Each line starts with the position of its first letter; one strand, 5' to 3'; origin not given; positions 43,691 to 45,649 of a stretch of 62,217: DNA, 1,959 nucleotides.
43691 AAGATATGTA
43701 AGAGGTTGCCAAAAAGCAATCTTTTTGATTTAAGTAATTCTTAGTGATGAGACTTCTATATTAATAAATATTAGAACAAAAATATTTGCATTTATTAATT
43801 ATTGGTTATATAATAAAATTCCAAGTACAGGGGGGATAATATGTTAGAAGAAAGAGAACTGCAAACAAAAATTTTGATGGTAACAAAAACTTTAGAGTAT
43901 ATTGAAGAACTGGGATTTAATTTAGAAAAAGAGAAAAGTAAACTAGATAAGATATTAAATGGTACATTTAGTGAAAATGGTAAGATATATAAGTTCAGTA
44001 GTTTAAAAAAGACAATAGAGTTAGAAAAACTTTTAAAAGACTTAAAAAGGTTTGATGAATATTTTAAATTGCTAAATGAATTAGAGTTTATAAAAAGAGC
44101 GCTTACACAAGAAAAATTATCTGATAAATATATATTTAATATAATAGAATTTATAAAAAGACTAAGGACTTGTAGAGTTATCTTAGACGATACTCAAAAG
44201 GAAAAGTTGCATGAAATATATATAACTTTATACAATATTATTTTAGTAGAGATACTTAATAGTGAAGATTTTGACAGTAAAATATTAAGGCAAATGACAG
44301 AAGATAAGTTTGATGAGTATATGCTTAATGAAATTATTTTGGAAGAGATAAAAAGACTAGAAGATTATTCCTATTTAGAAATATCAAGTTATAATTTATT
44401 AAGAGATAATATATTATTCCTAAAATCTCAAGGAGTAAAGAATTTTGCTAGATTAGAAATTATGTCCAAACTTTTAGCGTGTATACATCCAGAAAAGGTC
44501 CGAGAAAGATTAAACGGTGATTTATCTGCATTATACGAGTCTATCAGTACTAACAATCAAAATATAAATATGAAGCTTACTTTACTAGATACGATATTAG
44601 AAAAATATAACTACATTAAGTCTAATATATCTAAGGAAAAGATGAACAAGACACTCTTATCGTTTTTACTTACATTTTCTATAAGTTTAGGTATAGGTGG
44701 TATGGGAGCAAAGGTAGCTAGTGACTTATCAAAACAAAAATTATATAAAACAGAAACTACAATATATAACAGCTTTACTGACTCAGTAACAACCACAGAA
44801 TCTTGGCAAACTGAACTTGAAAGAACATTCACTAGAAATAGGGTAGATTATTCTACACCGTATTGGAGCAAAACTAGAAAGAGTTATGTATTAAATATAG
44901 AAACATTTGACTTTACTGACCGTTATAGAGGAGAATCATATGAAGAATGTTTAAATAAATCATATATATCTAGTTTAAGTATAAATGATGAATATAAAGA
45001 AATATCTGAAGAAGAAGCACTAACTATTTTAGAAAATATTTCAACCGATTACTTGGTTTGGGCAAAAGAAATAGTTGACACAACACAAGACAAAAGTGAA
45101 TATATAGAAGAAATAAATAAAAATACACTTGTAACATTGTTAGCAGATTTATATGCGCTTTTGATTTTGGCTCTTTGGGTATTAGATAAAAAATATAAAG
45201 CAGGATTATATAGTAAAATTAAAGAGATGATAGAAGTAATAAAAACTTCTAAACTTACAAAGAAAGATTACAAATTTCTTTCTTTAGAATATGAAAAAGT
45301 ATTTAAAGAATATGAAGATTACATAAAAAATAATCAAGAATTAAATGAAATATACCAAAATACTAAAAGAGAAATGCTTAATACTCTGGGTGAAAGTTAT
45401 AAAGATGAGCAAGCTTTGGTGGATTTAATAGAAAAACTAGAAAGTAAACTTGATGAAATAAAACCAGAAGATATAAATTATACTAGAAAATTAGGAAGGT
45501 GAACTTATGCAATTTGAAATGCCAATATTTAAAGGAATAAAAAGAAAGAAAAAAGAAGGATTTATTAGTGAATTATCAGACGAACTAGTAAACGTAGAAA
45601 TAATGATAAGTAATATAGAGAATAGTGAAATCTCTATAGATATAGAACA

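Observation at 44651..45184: Shared N-in/C-in hairpin topology with a conserved exposed domain and a Pro/Gly signature in TM2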

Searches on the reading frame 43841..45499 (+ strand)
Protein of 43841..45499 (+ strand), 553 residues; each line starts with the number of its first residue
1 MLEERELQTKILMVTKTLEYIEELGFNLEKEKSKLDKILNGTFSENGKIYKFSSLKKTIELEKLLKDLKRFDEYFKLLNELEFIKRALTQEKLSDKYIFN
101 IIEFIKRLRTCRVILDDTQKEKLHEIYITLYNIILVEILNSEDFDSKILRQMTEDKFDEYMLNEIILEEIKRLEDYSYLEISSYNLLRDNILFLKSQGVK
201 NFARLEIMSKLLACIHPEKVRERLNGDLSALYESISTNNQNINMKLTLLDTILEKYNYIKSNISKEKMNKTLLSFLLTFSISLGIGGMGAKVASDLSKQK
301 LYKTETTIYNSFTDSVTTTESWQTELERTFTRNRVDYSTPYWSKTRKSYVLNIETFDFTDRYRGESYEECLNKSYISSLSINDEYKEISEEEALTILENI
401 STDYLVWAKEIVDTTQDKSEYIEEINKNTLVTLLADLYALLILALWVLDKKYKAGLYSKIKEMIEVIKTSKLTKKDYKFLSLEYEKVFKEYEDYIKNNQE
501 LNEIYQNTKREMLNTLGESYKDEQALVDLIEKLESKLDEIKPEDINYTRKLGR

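Call 4: search_protein_families(library=pfam, proteins=[window:43841-45499:+], max_evalue=1)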
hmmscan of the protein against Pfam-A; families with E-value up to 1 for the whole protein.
window:43841-45499:+ (553 aa): 4 families
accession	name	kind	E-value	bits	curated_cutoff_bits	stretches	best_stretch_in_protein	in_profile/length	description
PF11753.13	DUF3310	-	0.0074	16.8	24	1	79-120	13-54/60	Protein of unknwon function (DUF3310)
PF00439.30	Bromodomain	-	0.028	14.8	21.7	1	470-524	8-62/84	Bromodomain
PF04691.17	ApoC-I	-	0.16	12.3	28.3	1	455-487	21-53/61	Apolipoprotein C-I (ApoC-1)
PF01497.23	Peripla_BP_2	-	0.36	10.6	27.5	0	470-542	74-128/235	Periplasmic binding protein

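Call 7: search_protein_families(library=ncbifam, proteins=[window:43841-45499:+], max_evalue=0.1)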
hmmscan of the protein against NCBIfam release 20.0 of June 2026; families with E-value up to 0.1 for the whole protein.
window:43841-45499:+ (553 aa): 0 families

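Call 9: find_homologous_proteins(query=A1, max_evalue=0.001)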
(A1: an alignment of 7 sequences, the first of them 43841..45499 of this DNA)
Query A1 (7 sequences) (553 aa, profile of the alignment): 5 proteins with E <= 0.001 among 8000 candidates.
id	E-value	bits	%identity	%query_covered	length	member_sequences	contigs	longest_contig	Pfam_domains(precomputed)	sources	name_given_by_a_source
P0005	1.4e-153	531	97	100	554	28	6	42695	-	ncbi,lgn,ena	-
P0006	2.6e-149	517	95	100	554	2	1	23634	-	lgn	-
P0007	2.7e-81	292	52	100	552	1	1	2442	-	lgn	-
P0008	1.2e-80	290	52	100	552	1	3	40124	-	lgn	-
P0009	1.5e-77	280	51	100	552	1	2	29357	-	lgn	-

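Call 19: search_protein_representatives(alignment_id=A1)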
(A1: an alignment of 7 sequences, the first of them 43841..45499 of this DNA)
Query: 7 sequences, 544 profile positions. Proteins with E-value up to 0.001 (for the whole library): 418; up to 1e-10: 282; up to 1e-30: 42. The best 150 are listed.
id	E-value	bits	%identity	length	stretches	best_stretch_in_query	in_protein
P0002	5.9e-124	431.1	-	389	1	1-393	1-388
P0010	3.1e-119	415.5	-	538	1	12-543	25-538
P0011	5.7e-112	391.6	-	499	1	54-540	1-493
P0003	1.5e-107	376.9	-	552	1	1-541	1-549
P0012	8.3e-101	354.7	-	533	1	2-543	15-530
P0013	1.4e-91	324.2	-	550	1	4-527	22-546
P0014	5.3e-85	302.6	-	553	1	6-542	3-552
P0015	8.0e-85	302.0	-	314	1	221-531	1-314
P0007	8.5e-82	292.0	-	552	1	1-537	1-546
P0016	5.1e-81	289.4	-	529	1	1-541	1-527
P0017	3.9e-75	270.0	-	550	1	3-521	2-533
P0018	9.8e-75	268.7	-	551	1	11-536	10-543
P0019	1.2e-71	258.5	-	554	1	6-536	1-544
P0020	7.9e-68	245.9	-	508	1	12-544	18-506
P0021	8.6e-65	235.9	-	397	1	9-410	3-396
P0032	1.2e-37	146.3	-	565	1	6-518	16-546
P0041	2.4e-32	128.8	-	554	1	1-528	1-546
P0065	3.6e-27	111.7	-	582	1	1-521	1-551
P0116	4.4e-22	94.9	-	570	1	6-513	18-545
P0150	3.6e-19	85.3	-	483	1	52-542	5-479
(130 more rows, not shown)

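Call 36: find_encoding_contigs(protein=P0032, flank=10000, max_places=2)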
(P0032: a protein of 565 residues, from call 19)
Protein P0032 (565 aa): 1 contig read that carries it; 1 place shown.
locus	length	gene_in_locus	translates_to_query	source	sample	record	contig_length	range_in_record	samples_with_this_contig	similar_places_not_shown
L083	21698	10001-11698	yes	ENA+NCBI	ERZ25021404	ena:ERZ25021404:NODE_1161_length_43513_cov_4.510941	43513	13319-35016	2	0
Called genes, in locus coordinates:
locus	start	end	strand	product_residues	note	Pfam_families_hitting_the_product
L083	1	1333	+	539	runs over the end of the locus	-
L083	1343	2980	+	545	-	-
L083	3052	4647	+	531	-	-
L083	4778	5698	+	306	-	-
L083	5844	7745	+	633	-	PF02518:HATPase_c, PF00204:DNA_gyraseB, PF01751:Toprim, PF00986:DNA_gyraseB_C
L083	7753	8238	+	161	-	PF08761:dUTPase_2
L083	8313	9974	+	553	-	-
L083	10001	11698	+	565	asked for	-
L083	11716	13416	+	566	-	-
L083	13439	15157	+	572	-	-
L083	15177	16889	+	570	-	-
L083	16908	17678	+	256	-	PF03575:Peptidase_S51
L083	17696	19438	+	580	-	-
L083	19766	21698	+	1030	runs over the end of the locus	PF00133:tRNA-synt_1, PF09334:tRNA-synt_1g, PF08264:Anticodon_1, PF19302:DUF5915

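Call 48: find_encoding_contigs(protein=P0041, flank=10000, max_places=2)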
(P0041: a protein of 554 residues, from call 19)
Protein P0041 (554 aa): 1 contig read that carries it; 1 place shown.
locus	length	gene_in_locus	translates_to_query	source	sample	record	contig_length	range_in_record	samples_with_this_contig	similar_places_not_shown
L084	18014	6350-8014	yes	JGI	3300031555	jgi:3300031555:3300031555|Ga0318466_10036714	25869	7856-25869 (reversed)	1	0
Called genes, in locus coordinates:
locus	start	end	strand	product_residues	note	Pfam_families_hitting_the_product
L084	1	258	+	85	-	?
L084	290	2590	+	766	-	PF00122:E1-E2_ATPase, PF00702:Hydrolase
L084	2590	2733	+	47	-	-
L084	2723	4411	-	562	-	PF00753:Lactamase_B, PF23023:Anti-Pycsar_Apyc1, PF12706:Lactamase_B_2, PF22505:RNase_J_b_CASP, PF07521:RMMBL, PF17770:RNase_J_C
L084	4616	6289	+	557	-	-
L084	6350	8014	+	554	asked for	-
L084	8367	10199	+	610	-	-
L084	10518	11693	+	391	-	PF00162:PGK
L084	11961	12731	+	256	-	PF00072:Response_reg, PF08769:Spo0A_C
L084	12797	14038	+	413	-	-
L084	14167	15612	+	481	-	-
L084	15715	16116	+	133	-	-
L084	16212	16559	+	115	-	PF07009:NusG_II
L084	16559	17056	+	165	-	PF07456:Hpre_diP_synt_I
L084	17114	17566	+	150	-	PF04205:FMN_bind (faint)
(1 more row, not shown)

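Call 49: find_encoding_contigs(protein=P0065, flank=10000, max_places=2)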
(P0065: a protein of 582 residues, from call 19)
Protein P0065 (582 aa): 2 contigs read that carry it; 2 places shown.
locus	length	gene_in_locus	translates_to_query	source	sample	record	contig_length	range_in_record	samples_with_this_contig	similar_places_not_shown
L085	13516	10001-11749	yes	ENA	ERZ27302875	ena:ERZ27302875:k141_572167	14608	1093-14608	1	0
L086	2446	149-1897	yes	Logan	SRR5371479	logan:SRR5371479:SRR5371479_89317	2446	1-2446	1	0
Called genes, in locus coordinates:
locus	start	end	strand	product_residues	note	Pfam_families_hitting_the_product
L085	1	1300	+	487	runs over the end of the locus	PF01425:Amidase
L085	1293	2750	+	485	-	PF02934:GatB_N, PF02637:GatB_Yqey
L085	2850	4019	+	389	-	PF24568:CC_PcsB, PF01551:Peptidase_M23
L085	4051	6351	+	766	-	PF00122:E1-E2_ATPase, PF00702:Hydrolase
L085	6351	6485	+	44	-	-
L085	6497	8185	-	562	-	PF00753:Lactamase_B, PF23023:Anti-Pycsar_Apyc1, PF12706:Lactamase_B_2, PF22505:RNase_J_b_CASP, PF07521:RMMBL, PF17770:RNase_J_C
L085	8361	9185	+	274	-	-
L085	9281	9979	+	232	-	-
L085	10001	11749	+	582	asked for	-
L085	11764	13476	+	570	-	-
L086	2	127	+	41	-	?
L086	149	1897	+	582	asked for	-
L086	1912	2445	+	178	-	?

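Call 53: search_protein_families(library=padloc, proteins=[window:43841-45499:+], max_evalue=0.01)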
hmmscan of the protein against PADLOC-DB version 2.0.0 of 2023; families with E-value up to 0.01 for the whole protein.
window:43841-45499:+ (553 aa): 0 families

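Call 54: search_protein_families(library=phrogs, proteins=[window:43841-45499:+], max_evalue=0.01)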
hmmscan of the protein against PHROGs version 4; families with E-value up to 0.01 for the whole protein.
window:43841-45499:+ (553 aa): 0 families

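Call 70: find_encoding_contigs(protein=P0005, flank=10000, max_places=2)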
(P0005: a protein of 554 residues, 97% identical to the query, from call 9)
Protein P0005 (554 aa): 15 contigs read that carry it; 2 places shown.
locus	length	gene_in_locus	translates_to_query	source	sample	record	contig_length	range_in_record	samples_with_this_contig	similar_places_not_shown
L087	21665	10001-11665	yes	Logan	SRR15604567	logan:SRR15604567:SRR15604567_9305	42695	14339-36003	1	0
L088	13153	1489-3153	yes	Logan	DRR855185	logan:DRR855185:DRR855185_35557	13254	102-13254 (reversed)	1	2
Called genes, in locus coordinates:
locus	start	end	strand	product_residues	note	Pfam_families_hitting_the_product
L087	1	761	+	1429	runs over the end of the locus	PF14480:DNA_pol3_a_NI (weak), PF02811:PHP, PF00929:RNase_T, PF07733:DNA_pol3_alpha, PF17657:DNA_pol3_finger, PF14579:HHH_6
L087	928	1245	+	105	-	PF04892:VanZ-LLP1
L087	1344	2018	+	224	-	-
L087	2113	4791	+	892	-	PF02739:5_3_exonuc_N, PF01367:5_3_exonuc, PF22619:DNA_polI_exo1, PF00476:DNA_pol_A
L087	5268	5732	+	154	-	-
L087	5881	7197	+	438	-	-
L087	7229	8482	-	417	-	PF02388:FemAB, PF13480:Acetyltransf_6 (weak)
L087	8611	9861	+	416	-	PF03952:Enolase_N, PF00113:Enolase_C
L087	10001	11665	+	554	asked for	-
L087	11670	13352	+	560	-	-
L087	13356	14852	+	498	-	-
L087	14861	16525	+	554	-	-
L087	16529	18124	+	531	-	-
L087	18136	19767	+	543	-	-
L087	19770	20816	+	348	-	PF02547:Queuosine_synth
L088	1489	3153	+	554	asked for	-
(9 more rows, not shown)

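Call 78: find_encoding_contigs(protein=P0116, flank=10000, max_places=1)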
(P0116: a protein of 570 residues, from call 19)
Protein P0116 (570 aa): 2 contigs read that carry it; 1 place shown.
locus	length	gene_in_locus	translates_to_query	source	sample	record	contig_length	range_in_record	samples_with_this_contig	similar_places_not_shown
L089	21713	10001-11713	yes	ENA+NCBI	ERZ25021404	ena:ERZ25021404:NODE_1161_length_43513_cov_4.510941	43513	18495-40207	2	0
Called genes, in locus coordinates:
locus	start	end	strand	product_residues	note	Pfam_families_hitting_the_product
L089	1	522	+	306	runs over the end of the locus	-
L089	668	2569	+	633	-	PF02518:HATPase_c, PF00204:DNA_gyraseB, PF01751:Toprim, PF00986:DNA_gyraseB_C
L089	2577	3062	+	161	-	PF08761:dUTPase_2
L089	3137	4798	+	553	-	-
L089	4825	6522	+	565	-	-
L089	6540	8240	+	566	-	-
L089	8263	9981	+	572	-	-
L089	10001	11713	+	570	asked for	-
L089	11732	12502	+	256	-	PF03575:Peptidase_S51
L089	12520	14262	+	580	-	-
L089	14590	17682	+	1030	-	PF00133:tRNA-synt_1, PF09334:tRNA-synt_1g, PF08264:Anticodon_1, PF19302:DUF5915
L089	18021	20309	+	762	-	PF03477:ATP-cone, PF13597:NRDD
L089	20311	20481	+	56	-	PF13597:NRDD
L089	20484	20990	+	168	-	PF13353:Fer4_12, PF04055:Radical_SAM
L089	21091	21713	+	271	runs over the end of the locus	-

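Call 79: find_encoding_contigs(protein=P0150, flank=10000, max_places=1)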
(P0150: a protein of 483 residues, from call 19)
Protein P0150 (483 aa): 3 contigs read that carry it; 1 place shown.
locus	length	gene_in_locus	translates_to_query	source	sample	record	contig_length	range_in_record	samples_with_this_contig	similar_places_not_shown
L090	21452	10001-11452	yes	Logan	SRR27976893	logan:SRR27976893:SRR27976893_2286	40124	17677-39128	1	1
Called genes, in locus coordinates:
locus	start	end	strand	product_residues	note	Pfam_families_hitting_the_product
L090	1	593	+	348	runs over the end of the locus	PF02547:Queuosine_synth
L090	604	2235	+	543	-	-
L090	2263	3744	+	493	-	-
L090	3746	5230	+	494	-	-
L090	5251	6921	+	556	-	-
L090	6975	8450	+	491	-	-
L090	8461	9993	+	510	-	-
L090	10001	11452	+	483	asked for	-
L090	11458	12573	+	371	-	-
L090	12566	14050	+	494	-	-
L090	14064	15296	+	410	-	-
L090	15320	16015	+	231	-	-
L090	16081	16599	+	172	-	-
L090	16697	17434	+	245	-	PF05013:FGase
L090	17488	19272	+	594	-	PF00009:GTP_EFTU, PF01926:MMR_HSR1 (weak), PF03144:GTP_EFTU_D2, PF00679:EFG_C, PF06421:LepA_C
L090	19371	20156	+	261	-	-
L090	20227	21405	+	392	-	PF00871:Acetate_kinase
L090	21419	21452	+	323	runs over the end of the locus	PF01368:DHH, PF02272:DHHA1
